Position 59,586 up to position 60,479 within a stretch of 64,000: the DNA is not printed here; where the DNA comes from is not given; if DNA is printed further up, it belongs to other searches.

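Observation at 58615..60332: Bacterial inositol-lipid cassette: myo-inositol-3-phosphate synthase plus a CDP-alcohol phosphatidyltransferase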

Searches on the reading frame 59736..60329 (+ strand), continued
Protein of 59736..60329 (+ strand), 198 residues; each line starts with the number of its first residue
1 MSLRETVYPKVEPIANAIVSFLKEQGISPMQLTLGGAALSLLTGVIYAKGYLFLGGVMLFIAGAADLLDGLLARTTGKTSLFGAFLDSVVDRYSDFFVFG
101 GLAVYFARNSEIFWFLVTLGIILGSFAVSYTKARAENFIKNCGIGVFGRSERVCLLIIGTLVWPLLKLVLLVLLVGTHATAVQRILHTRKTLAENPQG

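Call 41: search_protein_families(library=pfam, proteins=[L038:5241-5714:-, L038:6572-7645:-, L038:7832-8812:+, L038:3280-5037:-, L042:50-391:+, L042:1042-2415:-, L036:811-2382:-, L041:3167-5293:+, L041:6204-6629:+, L026:7442-8500:-], max_evalue=0.001)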
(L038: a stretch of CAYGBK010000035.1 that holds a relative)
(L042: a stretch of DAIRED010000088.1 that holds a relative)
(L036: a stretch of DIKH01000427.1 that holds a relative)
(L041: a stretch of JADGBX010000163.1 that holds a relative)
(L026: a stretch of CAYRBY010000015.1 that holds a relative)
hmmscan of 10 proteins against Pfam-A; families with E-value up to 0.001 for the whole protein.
L038:5241-5714:- (157 aa): 0 families

L038:6572-7645:- (357 aa): 1 family
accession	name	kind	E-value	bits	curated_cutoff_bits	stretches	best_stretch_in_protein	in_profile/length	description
PF04551.19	GcpE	-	3e-146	487.3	32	1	6-348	1-343/343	GcpE protein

L038:7832-8812:+ (326 aa): 1 family
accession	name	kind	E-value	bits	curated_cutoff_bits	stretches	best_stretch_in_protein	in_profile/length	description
PF03706.18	LPG_synthase_TM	-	8.4e-50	170.4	33.4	1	8-307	2-302/302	Lysylphosphatidylglycerol synthase TM region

L038:3280-5037:- (585 aa): 3 families
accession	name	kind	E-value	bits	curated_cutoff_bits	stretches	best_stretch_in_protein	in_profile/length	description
PF09818.15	ABC_ATPase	-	1.6e-126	421.5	23.2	1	182-457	3-277/283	P-loop domain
PF20446.3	ABC_N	-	1.6e-53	181.3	26.5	1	16-173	2-158/162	ATPase of the ABC class N-terminal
PF21117.3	MRB1590_C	-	1.2e-28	100.1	27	1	480-578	1-101/102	MRB1590 C-terminal domain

L042:50-391:+ (113 aa): 1 family
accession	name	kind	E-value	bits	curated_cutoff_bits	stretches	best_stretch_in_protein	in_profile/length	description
PF13238.12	AAA_18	-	1.1e-10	42.5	29.4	1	9-56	76-127/128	AAA domain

L042:1042-2415:- (457 aa): 1 family
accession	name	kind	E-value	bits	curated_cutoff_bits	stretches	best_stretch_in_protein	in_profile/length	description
PF04104.19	DNA_primase_lrg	-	2.1e-28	99.8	22.4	1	220-401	4-205/266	Eukaryotic and archaeal DNA primase, large subunit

L036:811-2382:- (523 aa): 1 family
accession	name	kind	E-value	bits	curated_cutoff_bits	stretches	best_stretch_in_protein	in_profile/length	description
PF03573.19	OprD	-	6.3e-17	62.2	25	2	260-492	161-367/394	outer membrane porin, OprD family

L041:3167-5293:+ (708 aa): 1 family
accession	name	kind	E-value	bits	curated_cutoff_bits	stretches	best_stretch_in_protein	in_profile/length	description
PF00884.28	Sulfatase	-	3.3e-13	50.1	25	1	308-552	1-256/301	Sulfatase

L041:6204-6629:+ (141 aa): 1 family
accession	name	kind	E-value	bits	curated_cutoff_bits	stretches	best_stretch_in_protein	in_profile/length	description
PF04138.20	GtrA_DPMS_TM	-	2.3e-15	57.2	26.1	1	26-140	4-117/117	GtrA/DPMS, transmembrane domain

L026:7442-8500:- (352 aa): 1 family
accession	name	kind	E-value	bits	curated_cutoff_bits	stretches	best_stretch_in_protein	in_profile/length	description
PF04371.20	PAD_porph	-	3.6e-114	381.8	25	1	20-351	2-321/321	Porphyromonas-type peptidyl-arginine deiminase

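Call 42: search_protein_representatives(protein=window:59736-60329:+)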
Query: 198 residues. Proteins with E-value up to 0.001 (for the whole library): 6266; up to 1e-10: 2595; up to 1e-30: 42. The best 150 are listed.
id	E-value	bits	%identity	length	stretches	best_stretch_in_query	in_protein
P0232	2.8e-65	236.3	54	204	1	3-194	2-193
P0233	2.7e-64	233.1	59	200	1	3-195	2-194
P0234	1.1e-46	175.6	45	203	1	3-193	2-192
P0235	2.4e-42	161.5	63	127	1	76-194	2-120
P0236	1.1e-41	159.4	44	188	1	12-192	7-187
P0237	4.1e-40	154.2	43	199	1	5-191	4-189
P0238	5.8e-39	150.5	44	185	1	18-196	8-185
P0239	2.5e-37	145.2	45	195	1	20-194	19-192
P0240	1.1e-36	143.0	55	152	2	3-88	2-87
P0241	1.6e-35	139.2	45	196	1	22-193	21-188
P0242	1.3e-34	136.3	40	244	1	24-194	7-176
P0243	2.2e-34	135.5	44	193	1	16-190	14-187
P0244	3.4e-34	134.9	46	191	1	20-191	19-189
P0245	4.4e-34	134.6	41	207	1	10-193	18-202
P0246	4.5e-34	134.5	42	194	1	15-194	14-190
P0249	1.2e-33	133.1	42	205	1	6-191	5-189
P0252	1.9e-33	132.5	38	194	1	3-193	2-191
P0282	6.5e-30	121.0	51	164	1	77-193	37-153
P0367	7.6e-27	111.0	35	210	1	3-190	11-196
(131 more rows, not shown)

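Call 44: list_cluster_members(proteins=[P0234, P0236, P0282, P0237, P0238, P0239, P0241, P0242, P0249, P0252])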
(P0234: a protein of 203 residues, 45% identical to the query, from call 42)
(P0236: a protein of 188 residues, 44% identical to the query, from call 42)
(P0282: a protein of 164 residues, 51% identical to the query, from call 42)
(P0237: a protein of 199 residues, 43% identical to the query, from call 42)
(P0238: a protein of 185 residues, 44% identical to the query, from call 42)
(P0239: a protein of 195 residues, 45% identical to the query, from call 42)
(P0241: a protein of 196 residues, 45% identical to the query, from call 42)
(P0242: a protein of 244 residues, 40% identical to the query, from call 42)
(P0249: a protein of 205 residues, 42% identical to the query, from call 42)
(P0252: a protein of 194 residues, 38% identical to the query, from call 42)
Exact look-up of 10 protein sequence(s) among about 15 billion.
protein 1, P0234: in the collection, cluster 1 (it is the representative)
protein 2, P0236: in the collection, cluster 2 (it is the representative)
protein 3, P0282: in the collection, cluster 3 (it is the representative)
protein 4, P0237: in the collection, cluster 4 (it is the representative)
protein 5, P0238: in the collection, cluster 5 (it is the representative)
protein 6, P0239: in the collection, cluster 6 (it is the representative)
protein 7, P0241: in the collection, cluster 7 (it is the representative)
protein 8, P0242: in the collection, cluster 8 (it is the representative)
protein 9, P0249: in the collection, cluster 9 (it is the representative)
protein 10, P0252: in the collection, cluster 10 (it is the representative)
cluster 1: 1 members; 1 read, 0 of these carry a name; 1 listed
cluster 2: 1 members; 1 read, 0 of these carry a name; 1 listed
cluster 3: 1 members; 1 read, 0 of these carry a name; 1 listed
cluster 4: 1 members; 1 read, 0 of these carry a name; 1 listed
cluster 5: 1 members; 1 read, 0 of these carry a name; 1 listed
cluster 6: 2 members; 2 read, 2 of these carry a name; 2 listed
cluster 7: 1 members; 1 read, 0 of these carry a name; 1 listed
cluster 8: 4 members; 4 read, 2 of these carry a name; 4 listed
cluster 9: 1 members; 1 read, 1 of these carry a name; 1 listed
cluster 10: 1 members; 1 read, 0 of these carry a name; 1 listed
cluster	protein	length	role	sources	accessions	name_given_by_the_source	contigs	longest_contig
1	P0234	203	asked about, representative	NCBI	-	-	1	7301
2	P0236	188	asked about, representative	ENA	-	-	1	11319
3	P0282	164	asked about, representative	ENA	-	-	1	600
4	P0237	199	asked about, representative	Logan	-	-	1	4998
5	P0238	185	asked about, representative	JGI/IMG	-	-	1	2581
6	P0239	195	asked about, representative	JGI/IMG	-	CDP-diacylglycerol---glycerol-3-phosphate 3-phosphatidyltransferase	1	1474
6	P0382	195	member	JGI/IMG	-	CDP-diacylglycerol--glycerol-3-phosphate 3-phosphatidyltransferase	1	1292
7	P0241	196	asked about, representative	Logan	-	-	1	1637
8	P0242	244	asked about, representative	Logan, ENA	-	-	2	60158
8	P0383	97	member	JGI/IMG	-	hypothetical protein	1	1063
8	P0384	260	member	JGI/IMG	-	CDP-diacylglycerol--glycerol-3-phosphate 3-phosphatidyltransferase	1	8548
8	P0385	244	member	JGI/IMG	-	-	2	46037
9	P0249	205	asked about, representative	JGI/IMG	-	CDP-diacylglycerol--glycerol-3-phosphate 3-phosphatidyltransferase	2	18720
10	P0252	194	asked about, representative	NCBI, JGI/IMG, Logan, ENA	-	-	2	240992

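Call 45: search_protein_families(library=ncbifam, proteins=[P0232, P0234, P0236, P0237, P0238, P0239, P0242, P0252, P0246, P0367], max_evalue=1e-15)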
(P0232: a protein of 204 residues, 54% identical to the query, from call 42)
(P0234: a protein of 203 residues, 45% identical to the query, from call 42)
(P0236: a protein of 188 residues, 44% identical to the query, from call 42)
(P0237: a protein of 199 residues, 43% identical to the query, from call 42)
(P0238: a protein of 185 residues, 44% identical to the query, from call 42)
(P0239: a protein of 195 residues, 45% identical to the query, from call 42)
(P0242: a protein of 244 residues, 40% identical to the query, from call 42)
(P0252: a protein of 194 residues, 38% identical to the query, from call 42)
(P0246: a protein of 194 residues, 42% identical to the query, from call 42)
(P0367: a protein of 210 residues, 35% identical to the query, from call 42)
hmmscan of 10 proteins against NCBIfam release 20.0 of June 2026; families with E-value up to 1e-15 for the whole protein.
P0232 (204 aa): 4 families
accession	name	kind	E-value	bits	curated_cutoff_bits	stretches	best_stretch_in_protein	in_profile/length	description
NF040950.1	archin_ph_syn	equivalog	9.2e-43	146.3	180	1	8-191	6-191/191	archaetidylinositol phosphate synthase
NF045883.1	PIPSynth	equivalog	3.5e-35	121.5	170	1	12-189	9-194/197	phosphatidylinositol phosphate synthase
NF052561.1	PIPSynBT1523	equivalog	1.1e-22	80.9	350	1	16-161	15-170/232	hypothetical protein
NF041135.1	IPPtranDIPPsyn_Thcocales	equivalog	2.1e-16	59.9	580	1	17-187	242-416/419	bifunctional L-myo-inositol-1-phosphate cytidylyltransferase/CDP-L-myo-inositol myo-inositolphosphotransferase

P0234 (203 aa): 4 families
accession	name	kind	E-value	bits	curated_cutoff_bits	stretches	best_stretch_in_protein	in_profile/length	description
NF040950.1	archin_ph_syn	equivalog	1.2e-38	132.9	180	1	5-190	3-190/191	archaetidylinositol phosphate synthase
NF045883.1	PIPSynth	equivalog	3.1e-33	115.1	170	1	10-189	7-194/197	phosphatidylinositol phosphate synthase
NF052561.1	PIPSynBT1523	equivalog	1.2e-20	74.2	350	1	9-166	8-175/232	hypothetical protein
NF041135.1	IPPtranDIPPsyn_Thcocales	equivalog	8.1e-16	58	580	1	25-133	249-355/419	bifunctional L-myo-inositol-1-phosphate cytidylyltransferase/CDP-L-myo-inositol myo-inositolphosphotransferase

P0236 (188 aa): 3 families
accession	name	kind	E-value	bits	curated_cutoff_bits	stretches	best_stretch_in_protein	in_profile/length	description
NF040950.1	archin_ph_syn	equivalog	1e-41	142.9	180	1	2-187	4-191/191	archaetidylinositol phosphate synthase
NF045883.1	PIPSynth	equivalog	2.5e-31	108.9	170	1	2-182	3-191/197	phosphatidylinositol phosphate synthase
NF052561.1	PIPSynBT1523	equivalog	1.1e-20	74.4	350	1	16-160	19-173/232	hypothetical protein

P0237 (199 aa): 4 families
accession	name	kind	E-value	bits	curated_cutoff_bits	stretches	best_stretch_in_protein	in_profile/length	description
NF040950.1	archin_ph_syn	equivalog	1.4e-41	142.5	180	1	10-189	8-190/191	archaetidylinositol phosphate synthase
NF045883.1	PIPSynth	equivalog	1.5e-39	135.7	170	1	11-190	8-196/197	phosphatidylinositol phosphate synthase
NF052561.1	PIPSynBT1523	equivalog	1.1e-33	116.9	350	1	8-161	14-170/232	hypothetical protein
NF041135.1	IPPtranDIPPsyn_Thcocales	equivalog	4.5e-19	68.7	580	1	26-187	250-417/419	bifunctional L-myo-inositol-1-phosphate cytidylyltransferase/CDP-L-myo-inositol myo-inositolphosphotransferase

P0238 (185 aa): 3 families
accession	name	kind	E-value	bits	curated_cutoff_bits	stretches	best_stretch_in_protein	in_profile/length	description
NF040950.1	archin_ph_syn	equivalog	1.9e-39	135.5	180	1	5-181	12-191/191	archaetidylinositol phosphate synthase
NF045883.1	PIPSynth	equivalog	2.6e-31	108.8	170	1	10-179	16-194/197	phosphatidylinositol phosphate synthase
NF052561.1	PIPSynBT1523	equivalog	1.1e-28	100.6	350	1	31-150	49-168/232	hypothetical protein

P0239 (195 aa): 4 families
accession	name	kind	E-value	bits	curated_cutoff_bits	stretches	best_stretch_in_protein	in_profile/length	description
NF040950.1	archin_ph_syn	equivalog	1.2e-48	165.5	180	1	6-189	4-190/191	archaetidylinositol phosphate synthase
NF045883.1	PIPSynth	equivalog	4.4e-38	130.9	170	1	6-187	3-193/197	phosphatidylinositol phosphate synthase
NF052561.1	PIPSynBT1523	equivalog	1.3e-36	126.4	350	1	12-163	11-172/232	hypothetical protein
NF041135.1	IPPtranDIPPsyn_Thcocales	equivalog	1.4e-19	70.4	580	1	17-184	242-414/419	bifunctional L-myo-inositol-1-phosphate cytidylyltransferase/CDP-L-myo-inositol myo-inositolphosphotransferase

P0242 (244 aa): 4 families
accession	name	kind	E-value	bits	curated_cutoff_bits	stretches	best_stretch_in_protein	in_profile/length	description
NF040950.1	archin_ph_syn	equivalog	1.5e-40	139.1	180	1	2-173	16-190/191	archaetidylinositol phosphate synthase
NF045883.1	PIPSynth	equivalog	1.2e-38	132.8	170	1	1-173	14-195/197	phosphatidylinositol phosphate synthase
NF052561.1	PIPSynBT1523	equivalog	2.6e-34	119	350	1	2-148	17-173/232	hypothetical protein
NF041135.1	IPPtranDIPPsyn_Thcocales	equivalog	1.9e-19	70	580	1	10-171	250-417/419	bifunctional L-myo-inositol-1-phosphate cytidylyltransferase/CDP-L-myo-inositol myo-inositolphosphotransferase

P0252 (194 aa): 4 families
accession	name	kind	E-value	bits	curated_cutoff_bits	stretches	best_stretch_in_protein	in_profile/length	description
NF040950.1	archin_ph_syn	equivalog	1e-48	165.7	180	1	8-190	6-191/191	archaetidylinositol phosphate synthase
NF045883.1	PIPSynth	equivalog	5e-38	130.8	170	1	14-188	11-194/197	phosphatidylinositol phosphate synthase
NF052561.1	PIPSynBT1523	equivalog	1.1e-25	90.7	350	1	48-161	57-170/232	hypothetical protein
NF041135.1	IPPtranDIPPsyn_Thcocales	equivalog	8.3e-19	67.9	580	1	25-187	249-417/419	bifunctional L-myo-inositol-1-phosphate cytidylyltransferase/CDP-L-myo-inositol myo-inositolphosphotransferase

P0246 (194 aa): 4 families
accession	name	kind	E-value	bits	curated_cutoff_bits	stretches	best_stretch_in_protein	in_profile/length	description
NF040950.1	archin_ph_syn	equivalog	2.8e-45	154.5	180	1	7-187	5-190/191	archaetidylinositol phosphate synthase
NF045883.1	PIPSynth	equivalog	1.6e-38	132.4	170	1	5-184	2-192/197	phosphatidylinositol phosphate synthase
NF052561.1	PIPSynBT1523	equivalog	1.4e-36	126.4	350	1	11-159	10-170/232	hypothetical protein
NF041135.1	IPPtranDIPPsyn_Thcocales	equivalog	6.2e-18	65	580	1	26-181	250-413/419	bifunctional L-myo-inositol-1-phosphate cytidylyltransferase/CDP-L-myo-inositol myo-inositolphosphotransferase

P0367 (210 aa): 4 families
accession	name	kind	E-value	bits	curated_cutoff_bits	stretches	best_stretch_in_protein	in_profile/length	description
NF040950.1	archin_ph_syn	equivalog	1.5e-48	165.2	180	1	10-195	3-188/191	archaetidylinositol phosphate synthase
NF045883.1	PIPSynth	equivalog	1.6e-46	158.4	170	1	12-193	4-191/197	phosphatidylinositol phosphate synthase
NF052561.1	PIPSynBT1523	equivalog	3.7e-35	121.7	350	1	9-177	3-181/232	hypothetical protein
NF041135.1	IPPtranDIPPsyn_Thcocales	equivalog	9.1e-19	67.7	580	1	30-140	249-357/419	bifunctional L-myo-inositol-1-phosphate cytidylyltransferase/CDP-L-myo-inositol myo-inositolphosphotransferase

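Call 52: find_encoding_contigs(protein=P0001, flank=10000, max_places=3)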
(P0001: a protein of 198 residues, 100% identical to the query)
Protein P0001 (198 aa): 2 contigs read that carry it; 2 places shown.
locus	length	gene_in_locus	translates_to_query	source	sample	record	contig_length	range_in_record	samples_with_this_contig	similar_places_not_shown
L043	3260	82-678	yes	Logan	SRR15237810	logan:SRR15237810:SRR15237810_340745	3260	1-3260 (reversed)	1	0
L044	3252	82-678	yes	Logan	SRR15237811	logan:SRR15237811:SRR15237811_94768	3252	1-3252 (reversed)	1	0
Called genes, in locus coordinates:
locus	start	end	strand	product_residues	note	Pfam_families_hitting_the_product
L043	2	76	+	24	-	?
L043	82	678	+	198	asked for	PF01066:CDP-OH_P_transf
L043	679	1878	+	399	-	-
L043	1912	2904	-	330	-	PF01384:PHO4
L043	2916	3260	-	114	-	?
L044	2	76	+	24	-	?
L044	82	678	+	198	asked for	PF01066:CDP-OH_P_transf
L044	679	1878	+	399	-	-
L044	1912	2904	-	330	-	PF01384:PHO4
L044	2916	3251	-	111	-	?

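Call 61: search_protein_families(library=pfam, proteins=[L030:6649-8175:+, L037:6717-7886:-, L039:6639-8753:-, L026:5133-5519:+], max_evalue=0.001)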
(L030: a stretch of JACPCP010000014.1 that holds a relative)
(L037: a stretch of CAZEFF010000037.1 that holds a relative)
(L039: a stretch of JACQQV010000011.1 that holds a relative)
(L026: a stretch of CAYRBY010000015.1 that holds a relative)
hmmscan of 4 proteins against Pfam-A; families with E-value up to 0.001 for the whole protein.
L030:6649-8175:+ (508 aa): 2 families
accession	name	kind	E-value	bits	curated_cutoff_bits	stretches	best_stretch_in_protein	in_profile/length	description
PF16653.10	Sacchrp_dh_C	-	1.9e-28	100.7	31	1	155-431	1-251/265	Saccharopine dehydrogenase C-terminal domain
PF03435.24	Sacchrp_dh_NADP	-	9.1e-25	87.9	25.1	1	9-151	2-129/129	Saccharopine dehydrogenase NADP binding domain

L037:6717-7886:- (389 aa): 1 family
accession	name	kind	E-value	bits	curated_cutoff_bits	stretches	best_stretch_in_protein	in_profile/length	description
PF04371.20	PAD_porph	-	9.3e-115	383.7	25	1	56-387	2-321/321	Porphyromonas-type peptidyl-arginine deiminase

L039:6639-8753:- (704 aa): 1 family
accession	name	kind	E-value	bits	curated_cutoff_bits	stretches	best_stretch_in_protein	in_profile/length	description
PF03065.20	Glyco_hydro_57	-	3.6e-58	197.6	21.2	1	9-423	2-283/291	Glycosyl hydrolase family 57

L026:5133-5519:+ (128 aa): 0 families

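Call 77: predict_structure(alignment_id=A2)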
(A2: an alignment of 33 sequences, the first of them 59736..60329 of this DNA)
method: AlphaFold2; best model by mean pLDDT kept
length: 198 residues; sequences in the alignment: 33
mean_pLDDT: 87.3   pTM: 0.82
mean pLDDT of the five models: 87.3, 85.3, 84.9, 82.1, 79.6
residues with pLDDT >= 90: 103; 70-90: 73; 50-70: 21; < 50: 1
segments of 3 or more residues with pLDDT < 50: none
pLDDT, mean of each block of 10 residues (from residue 1): 65 87 91 93 98 96 88 84 83 94 98 98 91 67 69 93 95 95 87 75
secondary structure, 60 per line:
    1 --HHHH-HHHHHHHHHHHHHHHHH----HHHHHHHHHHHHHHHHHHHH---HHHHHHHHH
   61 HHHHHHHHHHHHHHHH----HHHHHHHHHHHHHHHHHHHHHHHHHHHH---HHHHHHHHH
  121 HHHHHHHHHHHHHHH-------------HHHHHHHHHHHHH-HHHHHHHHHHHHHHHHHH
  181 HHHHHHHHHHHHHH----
elements in order: H3-6 H8-24 H29-48 H52-76 H81-108 H112-135 H149-161 H163-194
